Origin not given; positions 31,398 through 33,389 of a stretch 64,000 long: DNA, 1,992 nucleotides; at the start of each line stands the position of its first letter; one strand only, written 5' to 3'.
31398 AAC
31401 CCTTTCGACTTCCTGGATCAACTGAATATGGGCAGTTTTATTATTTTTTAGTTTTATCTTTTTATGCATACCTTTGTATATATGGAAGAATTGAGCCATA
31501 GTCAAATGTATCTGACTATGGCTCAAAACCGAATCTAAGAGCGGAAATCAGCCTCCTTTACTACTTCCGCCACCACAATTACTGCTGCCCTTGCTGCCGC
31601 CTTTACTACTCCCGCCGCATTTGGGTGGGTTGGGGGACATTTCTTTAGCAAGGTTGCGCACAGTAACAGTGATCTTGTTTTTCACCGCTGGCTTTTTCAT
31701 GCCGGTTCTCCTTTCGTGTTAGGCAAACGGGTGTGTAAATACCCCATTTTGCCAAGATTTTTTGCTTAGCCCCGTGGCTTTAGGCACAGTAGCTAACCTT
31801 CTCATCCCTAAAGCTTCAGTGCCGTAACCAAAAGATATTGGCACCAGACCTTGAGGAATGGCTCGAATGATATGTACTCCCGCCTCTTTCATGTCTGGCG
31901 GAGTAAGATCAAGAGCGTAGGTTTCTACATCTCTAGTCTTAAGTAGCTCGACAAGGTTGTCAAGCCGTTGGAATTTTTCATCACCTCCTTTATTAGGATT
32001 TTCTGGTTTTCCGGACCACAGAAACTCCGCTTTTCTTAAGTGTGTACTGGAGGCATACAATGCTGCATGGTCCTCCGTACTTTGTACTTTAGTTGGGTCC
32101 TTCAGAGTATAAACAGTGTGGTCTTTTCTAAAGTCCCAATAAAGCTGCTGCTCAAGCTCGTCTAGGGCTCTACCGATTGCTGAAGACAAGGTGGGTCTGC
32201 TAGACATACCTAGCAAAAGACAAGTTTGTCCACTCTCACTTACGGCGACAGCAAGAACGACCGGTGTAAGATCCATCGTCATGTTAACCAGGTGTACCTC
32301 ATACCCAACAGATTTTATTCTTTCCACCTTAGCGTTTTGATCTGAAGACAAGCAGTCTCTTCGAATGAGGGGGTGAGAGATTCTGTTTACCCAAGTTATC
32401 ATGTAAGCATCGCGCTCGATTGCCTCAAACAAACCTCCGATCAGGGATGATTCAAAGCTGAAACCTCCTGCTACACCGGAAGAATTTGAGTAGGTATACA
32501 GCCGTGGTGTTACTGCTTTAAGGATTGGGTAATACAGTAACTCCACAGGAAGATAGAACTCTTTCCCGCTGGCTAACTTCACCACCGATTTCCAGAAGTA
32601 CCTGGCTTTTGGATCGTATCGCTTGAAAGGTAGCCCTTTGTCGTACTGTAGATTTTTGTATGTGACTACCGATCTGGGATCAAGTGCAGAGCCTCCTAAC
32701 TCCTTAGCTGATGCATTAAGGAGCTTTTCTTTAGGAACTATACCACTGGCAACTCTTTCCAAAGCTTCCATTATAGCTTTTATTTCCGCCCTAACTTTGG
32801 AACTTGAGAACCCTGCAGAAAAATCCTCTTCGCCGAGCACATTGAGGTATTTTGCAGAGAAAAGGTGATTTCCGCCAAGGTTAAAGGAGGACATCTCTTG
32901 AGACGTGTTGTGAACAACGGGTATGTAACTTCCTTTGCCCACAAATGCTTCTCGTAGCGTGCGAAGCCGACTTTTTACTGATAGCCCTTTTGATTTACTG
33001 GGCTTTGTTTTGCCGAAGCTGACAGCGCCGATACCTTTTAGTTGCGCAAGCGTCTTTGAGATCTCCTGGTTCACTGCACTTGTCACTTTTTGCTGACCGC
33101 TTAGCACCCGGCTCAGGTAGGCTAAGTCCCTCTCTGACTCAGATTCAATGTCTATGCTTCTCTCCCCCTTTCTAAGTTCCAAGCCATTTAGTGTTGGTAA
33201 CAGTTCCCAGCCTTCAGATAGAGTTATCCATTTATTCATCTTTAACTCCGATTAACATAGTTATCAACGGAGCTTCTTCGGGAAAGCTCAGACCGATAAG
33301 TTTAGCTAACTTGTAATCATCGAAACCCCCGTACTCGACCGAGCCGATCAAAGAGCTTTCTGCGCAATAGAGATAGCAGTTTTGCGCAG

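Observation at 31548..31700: Unannotated 50-aa precursor peptide with a quasi-repeated C-G-G-(G)-S-S-K core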

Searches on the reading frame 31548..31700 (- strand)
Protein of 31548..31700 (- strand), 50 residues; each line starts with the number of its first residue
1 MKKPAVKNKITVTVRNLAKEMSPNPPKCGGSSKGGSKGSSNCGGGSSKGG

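Call 5: search_protein_families(library=pfam, proteins=[window:31548-31700:-], max_evalue=0.01)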
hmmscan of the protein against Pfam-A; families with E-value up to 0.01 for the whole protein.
window:31548-31700:- (50 aa): 0 families

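Call 6: search_protein_families(library=ncbifam, proteins=[window:31548-31700:-], max_evalue=0.01)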
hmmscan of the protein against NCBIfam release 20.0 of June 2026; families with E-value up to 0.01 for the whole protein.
window:31548-31700:- (50 aa): 0 families

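Call 7: find_homologous_proteins(query=window:31551-31700:-, max_evalue=10)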
Query seq(50 aa) (50 aa): 1 proteins with E <= 10 among 1 candidates.
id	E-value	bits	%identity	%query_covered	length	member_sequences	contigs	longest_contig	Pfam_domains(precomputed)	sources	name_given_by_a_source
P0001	1.2e-22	96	100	100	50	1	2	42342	-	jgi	-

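Call 10: find_encoding_contigs(protein=P0001, flank=10000, max_places=6)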
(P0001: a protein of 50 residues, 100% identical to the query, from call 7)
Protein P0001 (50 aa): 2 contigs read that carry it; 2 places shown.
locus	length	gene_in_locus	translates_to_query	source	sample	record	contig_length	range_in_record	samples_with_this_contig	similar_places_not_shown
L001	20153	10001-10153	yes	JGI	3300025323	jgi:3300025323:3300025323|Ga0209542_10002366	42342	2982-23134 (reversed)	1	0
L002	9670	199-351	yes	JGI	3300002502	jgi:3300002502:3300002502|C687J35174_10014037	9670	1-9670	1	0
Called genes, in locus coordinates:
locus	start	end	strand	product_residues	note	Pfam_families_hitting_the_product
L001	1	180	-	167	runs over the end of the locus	PF07963:N_methyl (weak)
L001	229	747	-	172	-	PF07963:N_methyl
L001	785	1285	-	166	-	PF07963:N_methyl (weak)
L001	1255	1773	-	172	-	PF07963:N_methyl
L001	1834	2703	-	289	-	-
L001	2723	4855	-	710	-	-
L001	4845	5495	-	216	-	-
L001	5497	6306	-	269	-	-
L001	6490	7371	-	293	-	PF06750:A24_N_bact, PF01478:Peptidase_A24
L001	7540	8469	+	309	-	PF00881:Nitroreductase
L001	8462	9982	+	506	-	PF02624:YcaO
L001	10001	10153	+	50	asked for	-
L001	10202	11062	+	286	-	PF10026:DUF2268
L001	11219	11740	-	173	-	-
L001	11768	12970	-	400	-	PF28597:T2SSF_N, PF00482:T2SSF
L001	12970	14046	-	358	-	PF00437:T2SSE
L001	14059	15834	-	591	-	PF05157:MshEN, PF00437:T2SSE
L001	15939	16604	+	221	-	PF13177:DNA_pol3_delta2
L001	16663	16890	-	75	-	-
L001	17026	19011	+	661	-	PF02518:HATPase_c, PF00204:DNA_gyraseB, PF01751:Toprim, PF00986:DNA_gyraseB_C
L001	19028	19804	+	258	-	PF09171:AGOG (weak)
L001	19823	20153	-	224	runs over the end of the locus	-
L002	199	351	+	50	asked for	-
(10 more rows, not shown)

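Call 22: search_protein_families(library=ncbifam, proteins=[window:31551-31700:-], max_evalue=10)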
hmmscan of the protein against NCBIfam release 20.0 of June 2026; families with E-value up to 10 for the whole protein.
seq(50 aa): 0 families

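Call 42: find_homologous_proteins(query=A4, max_evalue=1)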
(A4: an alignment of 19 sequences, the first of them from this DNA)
Query A4 (19 sequences) (50 aa, profile of the alignment): 18 proteins with E <= 1 among 2060 candidates.
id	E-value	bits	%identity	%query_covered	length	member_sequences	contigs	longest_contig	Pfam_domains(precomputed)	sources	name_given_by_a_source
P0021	9.7e-15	72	-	-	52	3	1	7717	-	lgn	-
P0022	6.2e-14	70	38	80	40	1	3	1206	-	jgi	-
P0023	1.1e-13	69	-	-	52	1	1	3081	-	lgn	-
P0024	5.5e-13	67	-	-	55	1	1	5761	-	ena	-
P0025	9.8e-13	66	25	56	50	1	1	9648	-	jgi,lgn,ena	-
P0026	1.6e-12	65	-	-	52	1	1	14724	-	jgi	-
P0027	2.0e-11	62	-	-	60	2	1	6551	-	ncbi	-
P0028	1.1e-10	59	-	-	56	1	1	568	-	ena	-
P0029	2.0e-10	58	-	-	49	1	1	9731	-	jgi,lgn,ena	-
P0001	8.3e-10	56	100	100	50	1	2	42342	-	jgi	-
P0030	9.1e-9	53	-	-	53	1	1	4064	-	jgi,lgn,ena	-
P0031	1.8e-7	49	-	-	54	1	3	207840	-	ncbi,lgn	-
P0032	1.1e-5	43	35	34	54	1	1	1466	-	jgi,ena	-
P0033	1.2e-5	43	-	-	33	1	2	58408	-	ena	-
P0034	2.7e-5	42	35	74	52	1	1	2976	-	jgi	jgi:hypothetical protein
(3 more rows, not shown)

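Call 56: search_protein_representatives(alignment_id=A5)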
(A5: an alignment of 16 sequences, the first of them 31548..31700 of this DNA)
Query: 16 sequences, 53 profile positions. Proteins with E-value up to 0.001 (for the whole library): 18; up to 1e-10: 5; up to 1e-30: 0. The best 18 are listed.
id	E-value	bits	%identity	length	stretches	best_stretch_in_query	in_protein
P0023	6.9e-21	90.3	-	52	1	1-53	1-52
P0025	7.6e-15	70.9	-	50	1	1-48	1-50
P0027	3.6e-14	68.8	-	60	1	1-50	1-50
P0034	4.6e-12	62.0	-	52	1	1-53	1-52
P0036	7.2e-12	61.4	-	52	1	1-52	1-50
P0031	3.4e-10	56.0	-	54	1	1-52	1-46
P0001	9.5e-10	54.6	-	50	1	1-48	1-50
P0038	2.7e-07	46.8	-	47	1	1-53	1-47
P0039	6.5e-07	45.5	-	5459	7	5-40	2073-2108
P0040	8.1e-07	45.2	-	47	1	1-38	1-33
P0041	1.5e-05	41.2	-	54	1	2-47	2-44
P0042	1.9e-05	40.8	-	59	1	1-41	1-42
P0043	2.4e-05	40.5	-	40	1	2-40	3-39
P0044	3.5e-05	40.0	-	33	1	1-38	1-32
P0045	1.3e-04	38.1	-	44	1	1-42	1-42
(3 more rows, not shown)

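Call 76: find_encoding_contigs(protein=P0025, flank=5000, max_places=2)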
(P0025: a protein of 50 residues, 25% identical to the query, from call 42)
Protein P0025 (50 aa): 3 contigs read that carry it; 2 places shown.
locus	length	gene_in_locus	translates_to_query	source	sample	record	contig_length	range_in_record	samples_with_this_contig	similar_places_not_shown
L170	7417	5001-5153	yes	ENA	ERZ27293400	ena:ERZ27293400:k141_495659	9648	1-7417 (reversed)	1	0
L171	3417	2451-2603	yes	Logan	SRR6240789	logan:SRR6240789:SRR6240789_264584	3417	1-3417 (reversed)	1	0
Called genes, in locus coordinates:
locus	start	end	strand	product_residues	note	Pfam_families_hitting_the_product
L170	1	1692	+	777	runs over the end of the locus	PF13177:DNA_pol3_delta2, PF00004:AAA (faint), PF01079:Hint (weak), PF14890:Intein_splicing, PF14528:LAGLIDADG_3, PF13177:DNA_pol3_delta2, PF22608:DNAX_ATPase_lid (weak), PF12169:DNA_pol3_gamma3, +1 more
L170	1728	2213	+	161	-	-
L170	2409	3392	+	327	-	PF00881:Nitroreductase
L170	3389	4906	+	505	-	PF02624:YcaO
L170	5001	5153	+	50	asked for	-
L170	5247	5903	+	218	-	PF10026:DUF2268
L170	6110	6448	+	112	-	PF00391:PEP-utilizers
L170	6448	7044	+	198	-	-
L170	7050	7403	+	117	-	PF07883:Cupin_2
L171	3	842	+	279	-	?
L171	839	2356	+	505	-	PF02624:YcaO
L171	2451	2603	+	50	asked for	-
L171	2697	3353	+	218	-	PF10026:DUF2268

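Call 77: find_encoding_contigs(protein=P0021, flank=5000, max_places=2)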
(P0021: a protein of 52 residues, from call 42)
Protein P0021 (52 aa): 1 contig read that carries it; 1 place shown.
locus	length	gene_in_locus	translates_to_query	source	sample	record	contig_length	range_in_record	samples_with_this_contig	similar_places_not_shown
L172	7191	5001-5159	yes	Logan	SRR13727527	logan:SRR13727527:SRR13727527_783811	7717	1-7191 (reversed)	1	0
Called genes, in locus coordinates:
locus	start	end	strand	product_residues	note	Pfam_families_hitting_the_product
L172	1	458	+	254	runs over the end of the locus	PF13489:Methyltransf_23, PF01209:Ubie_methyltran (faint), PF13847:Methyltransf_31, PF08241:Methyltransf_11, PF08242:Methyltransf_12 (weak), PF13649:Methyltransf_25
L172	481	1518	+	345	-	PF02016:Peptidase_S66, PF17676:Peptidase_S66C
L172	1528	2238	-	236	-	PF04909:Amidohydro_2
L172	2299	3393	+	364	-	PF00881:Nitroreductase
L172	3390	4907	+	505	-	PF02624:YcaO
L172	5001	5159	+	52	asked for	-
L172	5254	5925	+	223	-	PF10026:DUF2268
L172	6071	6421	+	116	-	-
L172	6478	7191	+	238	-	?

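Call 78: find_encoding_contigs(protein=P0024, flank=5000, max_places=2)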
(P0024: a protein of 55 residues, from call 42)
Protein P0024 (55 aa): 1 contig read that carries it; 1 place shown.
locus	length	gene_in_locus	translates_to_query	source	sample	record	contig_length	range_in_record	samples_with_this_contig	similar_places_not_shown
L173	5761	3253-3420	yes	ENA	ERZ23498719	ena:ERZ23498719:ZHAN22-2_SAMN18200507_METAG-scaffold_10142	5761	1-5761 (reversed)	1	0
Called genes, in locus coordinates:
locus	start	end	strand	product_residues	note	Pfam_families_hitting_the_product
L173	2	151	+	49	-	?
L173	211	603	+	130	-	-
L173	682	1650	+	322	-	PF00881:Nitroreductase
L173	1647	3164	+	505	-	PF02624:YcaO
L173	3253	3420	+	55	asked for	-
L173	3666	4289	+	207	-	PF10026:DUF2268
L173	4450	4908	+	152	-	PF14584:DUF4446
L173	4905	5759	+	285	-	?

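Call 79: find_encoding_contigs(protein=P0030, flank=5000, max_places=2)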
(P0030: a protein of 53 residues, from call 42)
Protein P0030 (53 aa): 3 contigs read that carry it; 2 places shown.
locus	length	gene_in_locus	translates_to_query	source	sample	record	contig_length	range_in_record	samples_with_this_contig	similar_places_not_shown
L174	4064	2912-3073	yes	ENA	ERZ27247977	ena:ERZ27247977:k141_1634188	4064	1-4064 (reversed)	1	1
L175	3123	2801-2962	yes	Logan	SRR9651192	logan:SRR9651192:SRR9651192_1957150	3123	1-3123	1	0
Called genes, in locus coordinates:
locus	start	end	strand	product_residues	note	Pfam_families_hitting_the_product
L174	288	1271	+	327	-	PF00881:Nitroreductase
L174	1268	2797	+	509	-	PF02624:YcaO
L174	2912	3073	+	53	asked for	-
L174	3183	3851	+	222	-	PF10026:DUF2268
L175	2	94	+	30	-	?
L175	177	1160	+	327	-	PF00881:Nitroreductase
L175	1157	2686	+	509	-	PF02624:YcaO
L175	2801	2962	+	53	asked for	-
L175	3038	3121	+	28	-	?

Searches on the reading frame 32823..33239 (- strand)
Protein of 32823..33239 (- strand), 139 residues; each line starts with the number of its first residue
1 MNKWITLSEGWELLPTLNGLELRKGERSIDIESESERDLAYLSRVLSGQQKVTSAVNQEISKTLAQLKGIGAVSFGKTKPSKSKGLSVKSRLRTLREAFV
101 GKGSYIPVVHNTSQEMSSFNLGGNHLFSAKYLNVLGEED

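Call 32: search_protein_families(library=pfam, proteins=[window:32823-33239:-], max_evalue=10)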
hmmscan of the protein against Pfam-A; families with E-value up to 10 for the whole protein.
seq(139 aa): 0 families

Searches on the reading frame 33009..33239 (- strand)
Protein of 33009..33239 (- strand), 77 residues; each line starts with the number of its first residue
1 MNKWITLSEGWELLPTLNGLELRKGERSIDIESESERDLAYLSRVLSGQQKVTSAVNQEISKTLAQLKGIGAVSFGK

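Call 38: search_solved_structures(query=A3, max_evalue=10, show_alignments=2)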
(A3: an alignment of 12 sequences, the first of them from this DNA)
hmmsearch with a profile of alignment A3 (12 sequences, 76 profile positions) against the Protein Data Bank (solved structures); distinct sequences matched with E-value up to 10: 2.
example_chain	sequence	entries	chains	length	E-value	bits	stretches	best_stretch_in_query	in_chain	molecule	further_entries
5oql_c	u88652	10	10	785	0.37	14.1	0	45-71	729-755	Putative U3 small nucleolar ribonucleoprotein protein | Mpp10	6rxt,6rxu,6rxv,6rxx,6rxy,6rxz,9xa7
1ynm_A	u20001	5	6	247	0.62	13.4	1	21-54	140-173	R.HinP1I restriction endonuclease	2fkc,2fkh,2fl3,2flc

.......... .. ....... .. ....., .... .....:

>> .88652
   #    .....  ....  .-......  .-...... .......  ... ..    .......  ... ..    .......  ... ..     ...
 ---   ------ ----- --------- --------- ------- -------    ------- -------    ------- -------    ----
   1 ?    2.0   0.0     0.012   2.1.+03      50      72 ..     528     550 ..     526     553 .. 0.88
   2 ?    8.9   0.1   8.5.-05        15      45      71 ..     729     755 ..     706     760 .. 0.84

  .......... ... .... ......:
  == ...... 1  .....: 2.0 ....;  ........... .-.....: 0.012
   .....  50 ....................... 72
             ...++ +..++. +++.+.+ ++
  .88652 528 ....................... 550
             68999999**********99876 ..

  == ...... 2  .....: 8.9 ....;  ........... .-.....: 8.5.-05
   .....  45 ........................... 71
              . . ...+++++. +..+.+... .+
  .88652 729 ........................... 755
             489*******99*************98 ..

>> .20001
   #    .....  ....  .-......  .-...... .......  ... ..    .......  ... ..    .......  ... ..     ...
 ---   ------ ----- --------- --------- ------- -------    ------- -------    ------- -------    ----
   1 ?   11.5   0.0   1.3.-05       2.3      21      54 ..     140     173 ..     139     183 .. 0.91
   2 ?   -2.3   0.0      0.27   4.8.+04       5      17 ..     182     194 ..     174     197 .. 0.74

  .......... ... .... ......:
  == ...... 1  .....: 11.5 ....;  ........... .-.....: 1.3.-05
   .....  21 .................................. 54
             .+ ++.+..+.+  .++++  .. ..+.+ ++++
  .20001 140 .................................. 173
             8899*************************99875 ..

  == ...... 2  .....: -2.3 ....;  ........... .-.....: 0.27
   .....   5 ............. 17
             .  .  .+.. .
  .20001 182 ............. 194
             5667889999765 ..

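Call 54: predict_structure(alignment_id=A3)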
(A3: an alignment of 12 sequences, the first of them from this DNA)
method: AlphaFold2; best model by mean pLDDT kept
length: 77 residues; sequences in the alignment: 12
mean_pLDDT: 92.9   pTM: 0.80
mean pLDDT of the five models: 92.9, 92.3, 91.2, 91.0, 90.4
residues with pLDDT >= 90: 63; 70-90: 14; 50-70: 0; < 50: 0
segments of 3 or more residues with pLDDT < 50: none
pLDDT, mean of each block of 10 residues (from residue 1): 91 94 96 92 95 88 95 92
secondary structure, 60 per line:
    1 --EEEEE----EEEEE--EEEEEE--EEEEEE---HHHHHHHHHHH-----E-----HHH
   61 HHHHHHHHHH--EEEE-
elements in order: E3-7 E12-16 E19-24 E27-32 H36-46 H58-70 E73-76

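Call 60: fold_search(model_id=the predicted structure, library=pdb)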
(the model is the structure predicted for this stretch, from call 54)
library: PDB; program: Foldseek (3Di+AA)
matches with E <= 10: 435; with E <= 0.001: 0
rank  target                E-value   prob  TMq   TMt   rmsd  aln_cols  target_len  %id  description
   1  8t19_A                1.5e-02  1.00  0.61  0.56   4.0        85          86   14  RiPP precursor peptide recognition element (RRE) domain of Ocin-ThiF-like partner protein, PbtF, bound to an 8 residue (released 2024-06-12)
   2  8pz5_A                1.0e-01  0.92  0.57  0.14   4.2        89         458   12  Structure of ThcOx, solved at wavelength 3.099 A (released 2023-10-25)
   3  6om4_A                1.1e-01  0.91  0.53  0.16   4.4        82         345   10  The structure of Microcin C7 biosynthetic enzyme MccB in complex with N-formylated MccA (released 2019-05-22)
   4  5lq4_A                1.3e-01  0.82  0.46  0.10   7.4        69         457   14  The Structure of ThcOx, the First Oxidase Protein from the Cyanobactin Pathways (released 2016-11-09)
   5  3h9g_B                1.5e-01  0.90  0.54  0.16   4.4        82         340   10  Crystal structure of E. coli MccB + MccA-N7isoASN (released 2009-06-16)
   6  3h9g_C                1.7e-01  0.89  0.54  0.16   4.4        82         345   10  Crystal structure of E. coli MccB + MccA-N7isoASN (released 2009-06-16)
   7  3h9j_D                1.8e-01  0.89  0.55  0.17   4.3        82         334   10  Crystal structure of E. coli MccB + AMPCPP + SeMeT MccA (released 2009-06-16)
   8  5lq4_B                2.2e-01  0.72  0.49  0.11   6.0        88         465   14  The Structure of ThcOx, the First Oxidase Protein from the Cyanobactin Pathways (released 2016-11-09)
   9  6gos_1                2.2e-01  0.54  0.41  0.16   6.2        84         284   17  E. coli Microcin synthetase McbBCD complex with pro-MccB17 bound (released 2019-01-30)
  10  3h9q_A                2.3e-01  0.84  0.54  0.16   4.4        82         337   10  Crystal structure of E. coli MccB + SeMet MccA (released 2009-06-16)
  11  3h5a_A                2.3e-01  0.84  0.55  0.16   4.4        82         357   10  Crystal structure of E. coli MccB (released 2009-06-16)
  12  3h9j_C                2.5e-01  0.82  0.54  0.16   4.4        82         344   10  Crystal structure of E. coli MccB + AMPCPP + SeMeT MccA (released 2009-06-16)
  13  6jx3_B                2.8e-01  0.92  0.60  0.56   5.0        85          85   15  Lasso peptide synthetase B1 complexed with the leader peptide (released 2019-06-26)
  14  6om4_B                2.8e-01  0.82  0.55  0.16   4.3        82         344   10  The structure of Microcin C7 biosynthetic enzyme MccB in complex with N-formylated MccA (released 2019-05-22)
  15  3h5a_B                2.8e-01  0.80  0.55  0.16   4.3        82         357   10  Crystal structure of E. coli MccB (released 2009-06-16)
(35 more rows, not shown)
